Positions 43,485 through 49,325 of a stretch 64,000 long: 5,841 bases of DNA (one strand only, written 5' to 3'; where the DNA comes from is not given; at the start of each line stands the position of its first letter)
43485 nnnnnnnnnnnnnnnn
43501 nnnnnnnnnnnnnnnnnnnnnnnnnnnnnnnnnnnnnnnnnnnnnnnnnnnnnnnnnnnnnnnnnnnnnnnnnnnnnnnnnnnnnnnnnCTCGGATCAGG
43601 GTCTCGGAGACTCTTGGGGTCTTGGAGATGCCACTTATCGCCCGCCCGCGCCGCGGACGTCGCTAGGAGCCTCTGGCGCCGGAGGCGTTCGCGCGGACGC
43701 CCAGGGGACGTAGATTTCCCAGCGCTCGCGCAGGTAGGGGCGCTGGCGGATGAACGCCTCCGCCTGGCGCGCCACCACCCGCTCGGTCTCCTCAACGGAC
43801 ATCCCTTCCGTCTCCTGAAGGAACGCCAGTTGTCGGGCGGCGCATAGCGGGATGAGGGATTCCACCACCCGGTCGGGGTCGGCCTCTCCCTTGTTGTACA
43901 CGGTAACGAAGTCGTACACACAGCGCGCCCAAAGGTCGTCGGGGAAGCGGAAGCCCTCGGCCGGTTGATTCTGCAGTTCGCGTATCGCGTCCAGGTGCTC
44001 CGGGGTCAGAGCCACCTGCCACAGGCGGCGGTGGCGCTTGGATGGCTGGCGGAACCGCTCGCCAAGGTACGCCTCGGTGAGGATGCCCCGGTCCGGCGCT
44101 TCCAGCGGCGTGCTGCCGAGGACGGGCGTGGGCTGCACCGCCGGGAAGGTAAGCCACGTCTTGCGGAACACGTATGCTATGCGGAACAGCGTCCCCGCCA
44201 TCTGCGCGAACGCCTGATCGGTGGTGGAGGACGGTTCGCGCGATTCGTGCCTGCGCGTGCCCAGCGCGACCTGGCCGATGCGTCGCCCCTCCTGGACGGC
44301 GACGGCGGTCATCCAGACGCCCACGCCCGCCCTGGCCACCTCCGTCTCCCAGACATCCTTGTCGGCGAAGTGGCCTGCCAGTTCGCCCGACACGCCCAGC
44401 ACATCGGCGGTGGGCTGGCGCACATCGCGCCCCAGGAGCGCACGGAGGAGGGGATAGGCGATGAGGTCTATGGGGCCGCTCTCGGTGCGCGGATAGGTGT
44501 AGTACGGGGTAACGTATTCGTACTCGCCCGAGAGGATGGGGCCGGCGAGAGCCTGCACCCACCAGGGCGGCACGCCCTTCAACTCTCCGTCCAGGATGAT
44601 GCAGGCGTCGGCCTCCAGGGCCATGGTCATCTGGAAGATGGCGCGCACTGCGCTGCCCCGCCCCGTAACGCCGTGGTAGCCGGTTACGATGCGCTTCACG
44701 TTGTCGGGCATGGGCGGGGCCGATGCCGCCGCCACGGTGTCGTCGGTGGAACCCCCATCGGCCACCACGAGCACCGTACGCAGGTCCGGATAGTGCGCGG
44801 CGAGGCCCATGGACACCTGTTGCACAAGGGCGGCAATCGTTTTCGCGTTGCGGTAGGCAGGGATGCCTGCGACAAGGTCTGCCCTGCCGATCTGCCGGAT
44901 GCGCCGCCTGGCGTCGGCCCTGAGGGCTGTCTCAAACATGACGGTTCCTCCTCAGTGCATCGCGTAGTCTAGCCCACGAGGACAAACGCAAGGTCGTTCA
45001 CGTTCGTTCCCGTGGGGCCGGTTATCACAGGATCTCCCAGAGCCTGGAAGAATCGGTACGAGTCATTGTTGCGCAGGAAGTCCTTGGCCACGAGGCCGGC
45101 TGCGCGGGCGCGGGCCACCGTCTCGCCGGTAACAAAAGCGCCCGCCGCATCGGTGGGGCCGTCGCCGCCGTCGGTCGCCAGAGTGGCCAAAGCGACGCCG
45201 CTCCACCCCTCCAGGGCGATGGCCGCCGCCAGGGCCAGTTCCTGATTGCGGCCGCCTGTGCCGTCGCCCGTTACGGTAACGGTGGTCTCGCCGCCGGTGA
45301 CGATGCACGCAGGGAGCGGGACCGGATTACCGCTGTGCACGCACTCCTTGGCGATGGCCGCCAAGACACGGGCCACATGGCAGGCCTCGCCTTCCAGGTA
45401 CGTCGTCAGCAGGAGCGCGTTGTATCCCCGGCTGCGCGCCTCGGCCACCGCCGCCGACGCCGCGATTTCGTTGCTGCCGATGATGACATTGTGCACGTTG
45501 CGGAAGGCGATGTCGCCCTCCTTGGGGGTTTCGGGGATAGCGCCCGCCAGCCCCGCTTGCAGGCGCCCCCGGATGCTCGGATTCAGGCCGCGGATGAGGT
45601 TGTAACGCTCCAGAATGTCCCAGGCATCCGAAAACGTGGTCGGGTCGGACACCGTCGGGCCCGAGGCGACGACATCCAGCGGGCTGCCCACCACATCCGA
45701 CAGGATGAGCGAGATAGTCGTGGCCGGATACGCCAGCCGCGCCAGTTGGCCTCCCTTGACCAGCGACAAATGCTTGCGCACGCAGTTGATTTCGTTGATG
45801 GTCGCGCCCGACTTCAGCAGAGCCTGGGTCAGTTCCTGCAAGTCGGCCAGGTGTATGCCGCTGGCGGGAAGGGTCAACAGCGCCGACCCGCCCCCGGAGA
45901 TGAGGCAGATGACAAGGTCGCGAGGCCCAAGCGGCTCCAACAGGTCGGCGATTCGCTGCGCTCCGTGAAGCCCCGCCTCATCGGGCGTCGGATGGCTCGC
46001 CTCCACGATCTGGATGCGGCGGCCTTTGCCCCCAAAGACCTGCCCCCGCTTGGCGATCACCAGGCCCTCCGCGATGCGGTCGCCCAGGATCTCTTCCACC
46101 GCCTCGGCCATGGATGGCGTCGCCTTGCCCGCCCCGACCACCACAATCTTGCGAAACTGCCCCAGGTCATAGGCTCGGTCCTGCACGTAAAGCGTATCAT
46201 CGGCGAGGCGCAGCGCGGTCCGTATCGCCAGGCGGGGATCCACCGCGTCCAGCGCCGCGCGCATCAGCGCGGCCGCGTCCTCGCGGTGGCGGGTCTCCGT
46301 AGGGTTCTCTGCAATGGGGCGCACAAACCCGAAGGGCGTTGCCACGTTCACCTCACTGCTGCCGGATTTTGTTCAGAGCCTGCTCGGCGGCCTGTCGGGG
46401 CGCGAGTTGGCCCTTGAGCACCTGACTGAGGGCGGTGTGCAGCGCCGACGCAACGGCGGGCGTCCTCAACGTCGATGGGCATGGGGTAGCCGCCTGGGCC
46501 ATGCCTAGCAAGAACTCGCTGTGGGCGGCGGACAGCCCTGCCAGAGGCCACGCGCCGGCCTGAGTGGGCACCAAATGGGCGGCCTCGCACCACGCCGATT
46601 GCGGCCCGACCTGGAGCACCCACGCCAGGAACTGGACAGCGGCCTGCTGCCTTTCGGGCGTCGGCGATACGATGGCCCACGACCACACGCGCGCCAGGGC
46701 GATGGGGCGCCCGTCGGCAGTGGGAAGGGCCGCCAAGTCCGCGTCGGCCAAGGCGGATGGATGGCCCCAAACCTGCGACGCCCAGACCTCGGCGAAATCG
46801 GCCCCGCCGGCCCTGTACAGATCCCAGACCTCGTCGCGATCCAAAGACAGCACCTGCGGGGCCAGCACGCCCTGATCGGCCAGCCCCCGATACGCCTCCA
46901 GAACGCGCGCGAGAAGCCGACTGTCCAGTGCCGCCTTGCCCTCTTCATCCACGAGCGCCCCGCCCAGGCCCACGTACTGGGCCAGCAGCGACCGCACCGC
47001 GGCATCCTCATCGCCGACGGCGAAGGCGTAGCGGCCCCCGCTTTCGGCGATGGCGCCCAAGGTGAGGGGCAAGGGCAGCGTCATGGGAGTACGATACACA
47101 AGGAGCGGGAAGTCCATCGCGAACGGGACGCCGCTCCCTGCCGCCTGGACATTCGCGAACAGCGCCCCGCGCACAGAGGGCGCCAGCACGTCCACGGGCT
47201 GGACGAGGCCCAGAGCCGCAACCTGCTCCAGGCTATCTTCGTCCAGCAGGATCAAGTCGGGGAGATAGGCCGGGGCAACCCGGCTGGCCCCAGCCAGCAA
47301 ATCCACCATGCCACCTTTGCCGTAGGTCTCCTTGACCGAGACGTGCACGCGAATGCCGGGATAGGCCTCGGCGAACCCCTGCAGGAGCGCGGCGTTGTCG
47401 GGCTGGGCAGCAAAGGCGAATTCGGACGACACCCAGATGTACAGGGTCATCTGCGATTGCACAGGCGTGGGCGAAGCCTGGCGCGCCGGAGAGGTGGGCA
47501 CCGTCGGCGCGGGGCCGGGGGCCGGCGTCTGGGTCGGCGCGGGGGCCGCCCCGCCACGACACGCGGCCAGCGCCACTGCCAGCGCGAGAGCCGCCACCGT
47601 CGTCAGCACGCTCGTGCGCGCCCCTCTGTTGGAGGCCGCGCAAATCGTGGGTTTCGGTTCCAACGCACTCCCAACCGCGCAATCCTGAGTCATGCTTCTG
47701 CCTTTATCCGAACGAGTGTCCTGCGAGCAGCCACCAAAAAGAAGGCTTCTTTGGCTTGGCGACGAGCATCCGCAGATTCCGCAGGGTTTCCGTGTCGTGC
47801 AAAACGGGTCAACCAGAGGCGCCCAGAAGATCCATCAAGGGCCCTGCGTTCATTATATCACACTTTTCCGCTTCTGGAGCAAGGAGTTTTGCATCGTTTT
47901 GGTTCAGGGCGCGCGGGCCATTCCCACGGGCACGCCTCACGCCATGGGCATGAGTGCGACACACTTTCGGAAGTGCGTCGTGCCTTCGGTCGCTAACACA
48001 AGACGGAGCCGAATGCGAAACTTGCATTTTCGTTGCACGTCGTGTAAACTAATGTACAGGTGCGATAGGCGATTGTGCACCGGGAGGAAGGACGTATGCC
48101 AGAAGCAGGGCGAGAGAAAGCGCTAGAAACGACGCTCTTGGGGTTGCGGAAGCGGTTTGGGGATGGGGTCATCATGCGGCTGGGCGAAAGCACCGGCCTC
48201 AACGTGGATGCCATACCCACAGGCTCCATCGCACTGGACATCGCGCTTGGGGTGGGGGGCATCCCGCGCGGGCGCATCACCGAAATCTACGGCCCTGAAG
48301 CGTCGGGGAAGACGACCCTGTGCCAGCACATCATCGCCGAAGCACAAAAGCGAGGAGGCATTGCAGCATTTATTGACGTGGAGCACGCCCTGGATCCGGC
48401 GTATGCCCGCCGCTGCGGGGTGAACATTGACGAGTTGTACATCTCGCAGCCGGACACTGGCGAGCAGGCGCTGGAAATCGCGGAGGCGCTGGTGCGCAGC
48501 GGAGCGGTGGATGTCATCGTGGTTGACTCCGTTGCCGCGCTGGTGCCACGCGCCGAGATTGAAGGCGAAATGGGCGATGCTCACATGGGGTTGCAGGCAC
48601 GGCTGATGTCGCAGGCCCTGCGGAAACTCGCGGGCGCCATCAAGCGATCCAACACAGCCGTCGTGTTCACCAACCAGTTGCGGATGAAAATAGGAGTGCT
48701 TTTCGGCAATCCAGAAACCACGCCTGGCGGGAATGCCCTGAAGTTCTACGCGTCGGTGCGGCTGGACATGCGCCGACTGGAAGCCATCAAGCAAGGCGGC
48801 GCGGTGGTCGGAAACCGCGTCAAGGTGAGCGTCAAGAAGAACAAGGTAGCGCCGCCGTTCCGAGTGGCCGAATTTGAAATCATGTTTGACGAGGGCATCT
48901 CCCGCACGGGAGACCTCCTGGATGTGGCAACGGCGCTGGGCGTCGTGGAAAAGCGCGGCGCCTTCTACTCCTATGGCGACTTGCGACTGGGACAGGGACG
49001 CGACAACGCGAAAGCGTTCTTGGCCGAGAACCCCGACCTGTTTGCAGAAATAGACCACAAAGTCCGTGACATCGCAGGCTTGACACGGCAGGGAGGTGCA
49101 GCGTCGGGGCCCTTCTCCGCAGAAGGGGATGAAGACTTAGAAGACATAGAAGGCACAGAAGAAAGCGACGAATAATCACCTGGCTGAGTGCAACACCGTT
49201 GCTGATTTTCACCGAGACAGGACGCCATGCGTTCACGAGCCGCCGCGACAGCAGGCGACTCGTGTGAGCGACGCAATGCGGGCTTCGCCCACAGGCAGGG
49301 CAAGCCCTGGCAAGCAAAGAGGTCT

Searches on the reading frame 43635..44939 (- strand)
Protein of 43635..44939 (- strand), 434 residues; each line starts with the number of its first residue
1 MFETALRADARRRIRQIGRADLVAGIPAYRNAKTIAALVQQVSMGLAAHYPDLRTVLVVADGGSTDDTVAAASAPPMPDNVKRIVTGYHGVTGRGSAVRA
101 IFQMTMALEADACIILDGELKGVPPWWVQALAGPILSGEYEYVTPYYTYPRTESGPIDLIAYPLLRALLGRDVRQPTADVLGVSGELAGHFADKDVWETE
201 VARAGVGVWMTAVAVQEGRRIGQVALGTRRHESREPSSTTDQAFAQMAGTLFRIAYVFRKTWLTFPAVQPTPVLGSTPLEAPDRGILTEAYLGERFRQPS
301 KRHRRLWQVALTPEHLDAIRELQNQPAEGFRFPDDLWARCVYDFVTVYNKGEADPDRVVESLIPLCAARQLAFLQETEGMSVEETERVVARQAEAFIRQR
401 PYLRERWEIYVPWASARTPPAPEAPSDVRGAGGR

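Call 5: search_protein_families(library=pfam, proteins=[window:43635-44939:-], max_evalue=0.01)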
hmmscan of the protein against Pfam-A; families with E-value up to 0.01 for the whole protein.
window:43635-44939:- (434 aa): 1 family
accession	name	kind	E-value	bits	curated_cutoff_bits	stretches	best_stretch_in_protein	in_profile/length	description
PF13641.12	Glyco_tranf_2_3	-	0.0036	17.8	27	1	26-119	7-96/230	Glycosyltransferase like family 2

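Call 50: search_protein_families(library=ncbifam, proteins=[window:43635-44939:-], max_evalue=0.00001)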
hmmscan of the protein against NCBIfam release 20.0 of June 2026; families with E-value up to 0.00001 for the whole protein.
window:43635-44939:- (434 aa): 1 family
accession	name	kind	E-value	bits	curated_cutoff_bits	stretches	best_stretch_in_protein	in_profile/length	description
NF010496.0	PRK13915.1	equivalog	6.3e-13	48.5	262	1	25-252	36-261/307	glucosyl-3-phosphoglycerate synthase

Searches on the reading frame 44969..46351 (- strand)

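Call 5: search_protein_families(library=pfam, proteins=[window:44969-46351:-], max_evalue=0.01)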
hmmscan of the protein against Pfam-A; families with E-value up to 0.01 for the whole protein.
window:44969-46351:- (460 aa): 2 families
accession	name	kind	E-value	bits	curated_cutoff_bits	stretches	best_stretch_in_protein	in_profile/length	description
PF13660.11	DUF4147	-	1.8e-86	289.8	23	1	26-264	2-233/234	Domain of unknown function (DUF4147)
PF05161.18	MOFRL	-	6.5e-39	132.8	28.3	1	348-453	1-106/106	MOFRL family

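Call 50: search_protein_families(library=ncbifam, proteins=[window:44969-46351:-], max_evalue=0.00001)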
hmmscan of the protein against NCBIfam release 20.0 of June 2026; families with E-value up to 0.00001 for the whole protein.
window:44969-46351:- (460 aa): 2 families
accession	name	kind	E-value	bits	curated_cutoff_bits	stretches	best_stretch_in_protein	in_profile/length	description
NF041176.1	GlyK_Thmprot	equivalog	4.4e-74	250.2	550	1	33-454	4-391/397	glycerate 2-kinase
NF040791.1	gly_kin_Thpl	equivalog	1.2e-59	202.6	670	1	61-454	40-407/410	glycerate 2-kinase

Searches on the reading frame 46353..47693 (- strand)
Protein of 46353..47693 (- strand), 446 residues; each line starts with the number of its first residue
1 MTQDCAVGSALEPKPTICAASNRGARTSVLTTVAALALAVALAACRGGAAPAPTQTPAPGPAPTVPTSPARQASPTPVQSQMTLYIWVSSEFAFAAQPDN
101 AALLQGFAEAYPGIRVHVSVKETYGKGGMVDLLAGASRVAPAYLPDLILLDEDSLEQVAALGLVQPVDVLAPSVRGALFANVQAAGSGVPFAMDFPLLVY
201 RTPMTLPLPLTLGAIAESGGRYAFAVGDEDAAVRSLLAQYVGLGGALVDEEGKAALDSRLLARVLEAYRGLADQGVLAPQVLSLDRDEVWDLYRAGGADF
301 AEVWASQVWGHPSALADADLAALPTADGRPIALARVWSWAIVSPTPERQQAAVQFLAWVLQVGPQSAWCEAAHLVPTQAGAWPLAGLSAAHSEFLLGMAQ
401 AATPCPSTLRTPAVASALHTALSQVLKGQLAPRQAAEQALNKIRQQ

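Call 39: search_protein_families(library=pfam, proteins=[window:46353-47693:-], max_evalue=0.00001)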
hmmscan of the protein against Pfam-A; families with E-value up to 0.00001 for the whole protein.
window:46353-47693:- (446 aa): 1 family
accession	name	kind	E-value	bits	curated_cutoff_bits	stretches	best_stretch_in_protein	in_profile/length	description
PF13416.11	SBP_bac_8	-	6.4e-11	43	27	1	103-381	2-265/279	Bacterial extracellular solute-binding protein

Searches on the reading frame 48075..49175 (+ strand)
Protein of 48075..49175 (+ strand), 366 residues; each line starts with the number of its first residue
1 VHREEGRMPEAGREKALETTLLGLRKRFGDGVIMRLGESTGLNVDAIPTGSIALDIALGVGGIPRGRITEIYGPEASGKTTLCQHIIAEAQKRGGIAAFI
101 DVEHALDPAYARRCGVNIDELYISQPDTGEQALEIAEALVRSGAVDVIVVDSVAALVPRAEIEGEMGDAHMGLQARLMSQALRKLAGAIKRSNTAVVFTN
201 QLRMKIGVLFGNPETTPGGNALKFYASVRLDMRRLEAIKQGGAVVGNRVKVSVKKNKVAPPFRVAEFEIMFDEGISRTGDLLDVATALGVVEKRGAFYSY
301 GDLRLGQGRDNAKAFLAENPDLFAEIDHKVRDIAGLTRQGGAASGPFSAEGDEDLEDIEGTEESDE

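Call 39: search_protein_families(library=pfam, proteins=[window:48075-49175:+], max_evalue=0.00001)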
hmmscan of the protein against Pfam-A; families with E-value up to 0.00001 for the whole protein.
window:48075-49175:+ (366 aa): 4 families
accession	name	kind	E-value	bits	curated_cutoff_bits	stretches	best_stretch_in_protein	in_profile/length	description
PF00154.27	RecA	-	1.5e-133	444.6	27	1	15-276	1-262/262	recA bacterial DNA recombination protein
PF21096.2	RecA_C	-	7.1e-23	80.9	27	1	279-332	1-54/57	RecA C-terminal domain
PF08423.17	Rad51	-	1.5e-12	47.8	22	1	46-234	7-211/244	Rad51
PF06745.19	ATPase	-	3.2e-07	30.4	26.6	1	48-119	2-75/231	KaiC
